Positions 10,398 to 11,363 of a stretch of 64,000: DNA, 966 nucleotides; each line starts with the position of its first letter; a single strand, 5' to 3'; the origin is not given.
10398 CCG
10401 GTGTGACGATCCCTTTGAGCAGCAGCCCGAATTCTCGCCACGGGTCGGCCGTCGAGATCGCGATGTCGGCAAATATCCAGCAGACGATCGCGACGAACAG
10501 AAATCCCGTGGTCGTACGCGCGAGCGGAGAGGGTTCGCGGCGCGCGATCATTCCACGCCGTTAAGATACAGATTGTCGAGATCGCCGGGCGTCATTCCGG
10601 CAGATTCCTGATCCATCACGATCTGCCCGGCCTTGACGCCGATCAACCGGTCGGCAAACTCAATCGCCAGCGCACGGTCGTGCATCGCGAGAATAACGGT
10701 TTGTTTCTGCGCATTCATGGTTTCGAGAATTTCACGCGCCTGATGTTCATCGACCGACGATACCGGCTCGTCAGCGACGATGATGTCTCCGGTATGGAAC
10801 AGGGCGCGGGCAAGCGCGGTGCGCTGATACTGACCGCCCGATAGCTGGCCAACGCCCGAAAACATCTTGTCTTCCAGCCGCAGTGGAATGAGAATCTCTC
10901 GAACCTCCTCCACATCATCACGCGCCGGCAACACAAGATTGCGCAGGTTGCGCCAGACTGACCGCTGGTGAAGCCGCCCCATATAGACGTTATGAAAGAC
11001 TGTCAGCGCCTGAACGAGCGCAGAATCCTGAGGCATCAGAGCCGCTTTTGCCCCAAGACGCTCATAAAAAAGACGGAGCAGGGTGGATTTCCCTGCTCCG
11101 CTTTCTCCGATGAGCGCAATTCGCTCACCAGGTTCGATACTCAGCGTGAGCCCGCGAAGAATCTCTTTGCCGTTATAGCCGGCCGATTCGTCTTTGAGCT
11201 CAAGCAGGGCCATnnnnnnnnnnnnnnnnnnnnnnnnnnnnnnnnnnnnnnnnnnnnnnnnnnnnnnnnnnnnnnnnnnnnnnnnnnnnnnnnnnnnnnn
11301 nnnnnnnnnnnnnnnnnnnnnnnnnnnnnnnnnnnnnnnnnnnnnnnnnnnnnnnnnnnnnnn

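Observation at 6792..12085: Translationally coupled operon: PhnD-like binding protein, PhnC-like ATPase, fused PhnE-like permease, then oxidoreductase::SelD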

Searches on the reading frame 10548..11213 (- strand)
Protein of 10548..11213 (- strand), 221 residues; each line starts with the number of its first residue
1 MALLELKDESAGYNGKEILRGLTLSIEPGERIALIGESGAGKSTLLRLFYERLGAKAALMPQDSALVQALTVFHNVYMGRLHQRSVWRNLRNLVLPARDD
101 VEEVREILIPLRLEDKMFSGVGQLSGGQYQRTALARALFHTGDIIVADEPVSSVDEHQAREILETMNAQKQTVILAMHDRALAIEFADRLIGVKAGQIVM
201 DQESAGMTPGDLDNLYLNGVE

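Call 7: search_protein_families(library=pfam, proteins=[window:10548-11213:-])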
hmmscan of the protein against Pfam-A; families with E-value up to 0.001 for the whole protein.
window:10548-11213:- (221 aa): 3 families
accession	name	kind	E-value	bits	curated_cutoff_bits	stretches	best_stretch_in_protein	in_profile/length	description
PF00005.33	ABC_tran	-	1.6e-21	77.8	25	1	19-151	1-136/137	ABC transporter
PF13401.12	AAA_22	-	0.00012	22.8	27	1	32-95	8-59/130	AAA domain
PF13191.12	AAA_16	-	0.00058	20.8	32.6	0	30-62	25-61/167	AAA ATPase domain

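Call 8: search_protein_families(library=ncbifam, proteins=[window:10548-11213:-])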
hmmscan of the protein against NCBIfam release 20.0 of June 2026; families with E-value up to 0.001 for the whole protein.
window:10548-11213:- (221 aa): 184 families (the best 25 are shown)
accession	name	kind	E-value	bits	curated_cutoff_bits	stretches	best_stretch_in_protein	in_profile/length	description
TIGR02315.1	ABC_phnC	equivalog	1.6e-45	155.4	266.1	2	55-216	79-242/243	phosphonate ABC transporter ATP-binding protein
NF040873.1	AztA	equivalog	1.9e-30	105.9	220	1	12-185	1-184/191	zinc ABC transporter ATP-binding protein AztA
TIGR02673.1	FtsE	equivalog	1.2e-29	103.5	264.85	2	59-196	83-213/214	cell division ATP-binding protein FtsE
NF007438.0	PRK09984.1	equivalog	1.1e-27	96.8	365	2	55-216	86-249/262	phosphonate ABC transporter ATP-binding protein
NF010068.0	PRK13548.1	equivalog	2.6e-27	95.5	261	2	53-216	77-240/261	heme ABC transporter ATP-binding protein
TIGR03608.1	L_ocin_972_ABC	subfamily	2.8e-27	95.6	254.85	2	60-191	81-204/206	putative bacteriocin export ABC transporter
TIGR02982.1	heterocyst_DevA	subfamily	2.8e-26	92.5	295.8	2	60-198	87-219/220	ABC exporter ATP-binding subunit, DevA family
NF007826.0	PRK10535.1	equivalog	3e-26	91.9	966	1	2-204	3-227/648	macrolide ABC transporter ATP-binding protein/permease MacB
TIGR02857.1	CydD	equivalog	5.7e-26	91.6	435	2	56-190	397-526/529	thiol reductant ABC exporter subunit CydD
TIGR03375.1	type_I_sec_LssB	subfamily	7e-26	90.7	693.1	2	120-203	600-684/696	type I secretion system permease/ATPase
NF008428.0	PRK11264.1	equivalog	3.2e-25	88.8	406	2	99-203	120-227/250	L-cystine ABC transporter ATP-binding protein TcyN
NF000355.4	ribo_prot_ABC_F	equivalog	5.9e-25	88.1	380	1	4-198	3-192/499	ribosomal protection-like ABC-F family protein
TIGR02868.1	CydC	equivalog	1.5e-24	86.6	329.05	1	4-179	335-529/530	thiol reductant ABC exporter subunit CydC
TIGR03873.1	F420-0_ABC_ATP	hypoth_equivalog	1.8e-24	86.4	372.4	2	56-215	76-233/256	putative F420-0 ABC transporter ATP-binding protein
TIGR02211.1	LolD_lipo_ex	equivalog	4.4e-24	85.2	307.75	1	14-198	16-219/221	lipoprotein-releasing ABC transporter ATP-binding protein LolD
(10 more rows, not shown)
